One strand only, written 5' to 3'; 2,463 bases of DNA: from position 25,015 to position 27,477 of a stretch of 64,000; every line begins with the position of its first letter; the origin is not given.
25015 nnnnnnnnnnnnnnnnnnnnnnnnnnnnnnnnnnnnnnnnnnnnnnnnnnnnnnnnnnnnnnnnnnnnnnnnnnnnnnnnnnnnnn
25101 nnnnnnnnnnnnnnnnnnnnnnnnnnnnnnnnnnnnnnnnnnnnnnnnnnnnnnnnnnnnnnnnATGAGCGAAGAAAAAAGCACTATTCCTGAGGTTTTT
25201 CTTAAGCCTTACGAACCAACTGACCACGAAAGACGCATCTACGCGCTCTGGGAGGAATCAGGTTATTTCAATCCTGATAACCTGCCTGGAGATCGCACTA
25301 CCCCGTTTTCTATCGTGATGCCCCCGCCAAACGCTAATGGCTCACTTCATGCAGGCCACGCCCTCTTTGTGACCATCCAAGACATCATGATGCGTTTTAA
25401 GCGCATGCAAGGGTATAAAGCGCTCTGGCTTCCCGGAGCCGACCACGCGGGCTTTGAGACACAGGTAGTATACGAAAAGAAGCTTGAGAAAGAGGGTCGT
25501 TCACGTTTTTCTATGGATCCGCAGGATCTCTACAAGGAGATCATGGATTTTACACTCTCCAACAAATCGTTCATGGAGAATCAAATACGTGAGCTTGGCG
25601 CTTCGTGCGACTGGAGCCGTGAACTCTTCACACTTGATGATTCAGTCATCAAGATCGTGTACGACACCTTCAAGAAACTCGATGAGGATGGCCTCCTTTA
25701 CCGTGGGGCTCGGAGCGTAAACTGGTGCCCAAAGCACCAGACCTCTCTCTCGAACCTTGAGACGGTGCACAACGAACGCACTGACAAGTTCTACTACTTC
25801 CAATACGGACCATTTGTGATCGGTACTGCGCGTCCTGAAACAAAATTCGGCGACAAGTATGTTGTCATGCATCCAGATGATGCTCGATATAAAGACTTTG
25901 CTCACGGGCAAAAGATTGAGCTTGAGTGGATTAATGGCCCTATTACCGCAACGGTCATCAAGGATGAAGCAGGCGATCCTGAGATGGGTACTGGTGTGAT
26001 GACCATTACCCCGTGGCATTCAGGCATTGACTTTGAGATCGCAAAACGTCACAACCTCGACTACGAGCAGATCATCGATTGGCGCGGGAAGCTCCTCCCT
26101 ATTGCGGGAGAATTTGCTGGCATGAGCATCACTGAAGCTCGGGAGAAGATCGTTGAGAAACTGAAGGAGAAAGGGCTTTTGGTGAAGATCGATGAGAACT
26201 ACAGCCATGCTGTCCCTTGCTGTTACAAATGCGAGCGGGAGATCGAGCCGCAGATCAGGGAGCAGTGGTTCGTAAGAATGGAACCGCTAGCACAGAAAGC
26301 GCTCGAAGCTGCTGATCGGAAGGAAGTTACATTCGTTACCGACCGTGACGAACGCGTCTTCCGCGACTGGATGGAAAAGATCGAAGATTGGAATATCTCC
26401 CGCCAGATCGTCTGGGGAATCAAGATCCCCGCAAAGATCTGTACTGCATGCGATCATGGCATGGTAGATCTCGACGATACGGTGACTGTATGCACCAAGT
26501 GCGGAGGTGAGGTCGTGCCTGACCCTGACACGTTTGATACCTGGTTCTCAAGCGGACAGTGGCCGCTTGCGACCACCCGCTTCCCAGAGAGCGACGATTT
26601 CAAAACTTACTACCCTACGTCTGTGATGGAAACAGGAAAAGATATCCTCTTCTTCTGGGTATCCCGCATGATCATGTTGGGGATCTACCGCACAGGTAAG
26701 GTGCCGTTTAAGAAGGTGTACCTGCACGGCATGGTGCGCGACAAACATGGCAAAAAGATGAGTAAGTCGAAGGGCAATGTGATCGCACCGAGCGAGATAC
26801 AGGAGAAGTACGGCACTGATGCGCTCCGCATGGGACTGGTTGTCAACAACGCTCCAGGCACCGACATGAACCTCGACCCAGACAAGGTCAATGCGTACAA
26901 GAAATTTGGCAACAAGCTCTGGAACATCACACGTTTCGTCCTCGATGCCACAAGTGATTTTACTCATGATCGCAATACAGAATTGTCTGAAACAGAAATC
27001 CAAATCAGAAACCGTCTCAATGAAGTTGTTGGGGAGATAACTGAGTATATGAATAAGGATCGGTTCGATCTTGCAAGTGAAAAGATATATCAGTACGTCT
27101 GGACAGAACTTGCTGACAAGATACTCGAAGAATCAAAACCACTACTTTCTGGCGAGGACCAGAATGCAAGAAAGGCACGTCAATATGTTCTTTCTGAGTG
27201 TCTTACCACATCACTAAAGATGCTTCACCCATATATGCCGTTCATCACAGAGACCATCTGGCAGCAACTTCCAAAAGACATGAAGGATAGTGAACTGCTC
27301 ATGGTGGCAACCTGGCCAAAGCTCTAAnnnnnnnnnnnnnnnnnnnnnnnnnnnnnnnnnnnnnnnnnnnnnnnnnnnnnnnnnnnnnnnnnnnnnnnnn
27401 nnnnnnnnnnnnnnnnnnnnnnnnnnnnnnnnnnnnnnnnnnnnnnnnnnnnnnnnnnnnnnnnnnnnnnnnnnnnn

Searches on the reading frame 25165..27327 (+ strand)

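Call 55: search_protein_families(library=pfam, proteins=[window:25165-27327:+], max_evalue=0.00001)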
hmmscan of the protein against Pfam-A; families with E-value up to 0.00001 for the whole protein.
window:25165-27327:+ (720 aa): 4 families
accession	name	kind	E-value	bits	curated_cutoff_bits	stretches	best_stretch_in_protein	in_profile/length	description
PF00133.28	tRNA-synt_1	-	2.7e-119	399.1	22.7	1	25-571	2-414/414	tRNA synthetases class I (I, L, M and V)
PF09334.17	tRNA-synt_1g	-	6.3e-27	94.8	20.1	3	53-197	6-132/391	tRNA synthetases class I (M)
PF08264.19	Anticodon_1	-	5.1e-26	91.8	25.1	1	614-719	4-106/148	Anticodon-binding domain of tRNA ligase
PF01921.24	tRNA-synt_1f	-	1.5e-06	27.8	27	1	492-577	242-327/360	tRNA synthetases class I (K)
